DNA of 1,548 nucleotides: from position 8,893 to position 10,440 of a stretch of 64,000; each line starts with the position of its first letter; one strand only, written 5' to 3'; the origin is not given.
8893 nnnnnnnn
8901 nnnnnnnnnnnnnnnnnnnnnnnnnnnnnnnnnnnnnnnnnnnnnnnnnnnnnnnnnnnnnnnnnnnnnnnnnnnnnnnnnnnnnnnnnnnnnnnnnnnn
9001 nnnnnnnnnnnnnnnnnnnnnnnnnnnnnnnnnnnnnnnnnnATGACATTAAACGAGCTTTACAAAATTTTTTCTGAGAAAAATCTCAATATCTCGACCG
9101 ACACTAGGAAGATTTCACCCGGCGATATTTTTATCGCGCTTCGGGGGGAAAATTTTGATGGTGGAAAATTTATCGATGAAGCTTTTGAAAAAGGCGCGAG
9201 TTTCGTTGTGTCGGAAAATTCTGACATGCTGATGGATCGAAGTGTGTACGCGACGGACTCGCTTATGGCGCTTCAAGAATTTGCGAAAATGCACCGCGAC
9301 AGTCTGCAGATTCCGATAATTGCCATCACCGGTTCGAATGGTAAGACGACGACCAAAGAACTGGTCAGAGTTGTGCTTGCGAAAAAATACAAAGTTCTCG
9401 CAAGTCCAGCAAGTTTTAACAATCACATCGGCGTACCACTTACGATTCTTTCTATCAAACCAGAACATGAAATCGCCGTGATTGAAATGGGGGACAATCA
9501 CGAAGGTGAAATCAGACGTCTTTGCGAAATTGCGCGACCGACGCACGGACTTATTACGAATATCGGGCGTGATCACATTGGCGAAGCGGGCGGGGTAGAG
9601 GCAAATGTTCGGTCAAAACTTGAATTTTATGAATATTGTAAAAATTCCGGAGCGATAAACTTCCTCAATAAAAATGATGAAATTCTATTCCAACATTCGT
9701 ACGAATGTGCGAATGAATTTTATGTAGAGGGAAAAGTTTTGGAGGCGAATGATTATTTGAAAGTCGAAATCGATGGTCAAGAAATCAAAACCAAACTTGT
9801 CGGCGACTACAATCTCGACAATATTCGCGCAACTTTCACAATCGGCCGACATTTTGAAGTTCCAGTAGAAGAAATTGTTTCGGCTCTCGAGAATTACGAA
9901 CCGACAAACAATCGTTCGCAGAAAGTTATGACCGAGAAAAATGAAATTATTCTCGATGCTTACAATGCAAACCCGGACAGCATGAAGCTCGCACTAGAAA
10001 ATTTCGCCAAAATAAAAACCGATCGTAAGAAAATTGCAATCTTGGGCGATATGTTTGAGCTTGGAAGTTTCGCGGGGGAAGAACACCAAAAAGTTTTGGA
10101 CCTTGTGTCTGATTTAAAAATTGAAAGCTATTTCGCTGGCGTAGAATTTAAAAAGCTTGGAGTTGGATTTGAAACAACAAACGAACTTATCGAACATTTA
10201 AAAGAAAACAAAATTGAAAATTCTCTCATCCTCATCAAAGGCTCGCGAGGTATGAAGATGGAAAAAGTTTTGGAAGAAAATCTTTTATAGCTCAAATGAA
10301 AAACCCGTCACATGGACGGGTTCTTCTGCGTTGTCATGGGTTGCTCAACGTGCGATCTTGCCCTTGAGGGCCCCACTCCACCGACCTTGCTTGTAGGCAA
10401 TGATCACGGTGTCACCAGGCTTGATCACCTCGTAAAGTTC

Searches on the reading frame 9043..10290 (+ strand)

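Call 58: search_protein_families(library=ncbifam, proteins=[window:9043-10290:+], max_evalue=1e-10)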
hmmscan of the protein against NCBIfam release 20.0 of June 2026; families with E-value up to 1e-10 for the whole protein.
window:9043-10290:+ (415 aa): 20 families
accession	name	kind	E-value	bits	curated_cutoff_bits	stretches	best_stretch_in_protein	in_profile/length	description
NF008896.0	PRK11929.1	equivalog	3.8e-106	356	1023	1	15-412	528-955/965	bifunctional UDP-N-acetylmuramoyl-L-alanyl-D-glutamate--2,6-diaminopimelate ligase MurE/UDP-N-acetylmuramoyl-tripeptide--D-alanyl-D-alanine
TIGR01143.1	murF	subfamily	6.3e-104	348.2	288.6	1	19-411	1-416/418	UDP-N-acetylmuramoyl-tripeptide--D-alanyl-D-alanine ligase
NF008897.0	PRK11930.1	equivalog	2.7e-69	234.1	804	1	15-411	25-451/822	bifunctional UDP-N-acetylmuramoyl-tripeptide:D-alanyl-D-alanine ligase/alanine racemase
NF008041.0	PRK10773.1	equivalog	2.4e-57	194.7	551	1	16-411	26-445/453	UDP-N-acetylmuramoyl-tripeptide--D-alanyl-D-alanine ligase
NF010693.0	PRK14093.1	equivalog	2.9e-56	191.1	544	1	15-228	29-244/479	UDP-N-acetylmuramoylalanyl-D-glutamyl-2,6-diaminopimelate--D-alanyl-D-alanine ligase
NF001126.0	PRK00139.1-4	equivalog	1.6e-32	112.7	373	2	12-117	20-131/486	UDP-N-acetylmuramoyl-L-alanyl-D-glutamate--2,6-diaminopimelate ligase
TIGR01085.1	murE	subfamily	6.8e-32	111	257.3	1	16-116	6-111/472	UDP-N-acetylmuramyl-tripeptide synthetase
NF001124.0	PRK00139.1-2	equivalog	2.2e-27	96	476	1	16-115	30-134/500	UDP-N-acetylmuramoyl-L-alanyl-D-glutamate--2,6-diaminopimelate ligase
NF001123.0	PRK00139.1-1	equivalog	1.4e-21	76.7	586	1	16-109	22-126/493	UDP-N-acetylmuramoyl-L-alanyl-D-glutamate--2,6-diaminopimelate ligase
NF053645.1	pMurC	equivalog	1.1e-20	73.8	560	1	63-217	77-229/492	pseudomurein biosynthesis peptide ligase pMurC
NF033197.0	F430_CfbE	equivalog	1.6e-16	60.3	250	1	82-339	91-354/430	coenzyme F430 synthase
TIGR01087.1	murD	equivalog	6.3e-16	58.5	211.95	1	86-323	102-340/441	UDP-N-acetylmuramoyl-L-alanine--D-glutamate ligase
NF052464.1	L2IsogltmlsynMurTStaph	equivalog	3.8e-15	55.6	800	0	197-336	200-342/435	lipid II isoglutaminyl synthase subunit MurT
NF053647.1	pMurD2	equivalog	4.1e-14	52.3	550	1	77-320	89-307/405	pseudomurein biosynthesis peptide ligase pMurD2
NF053646.1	pMurD1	equivalog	7e-14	51.3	610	1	73-339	92-361/465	pseudomurein biosynthesis peptide ligase pMurD1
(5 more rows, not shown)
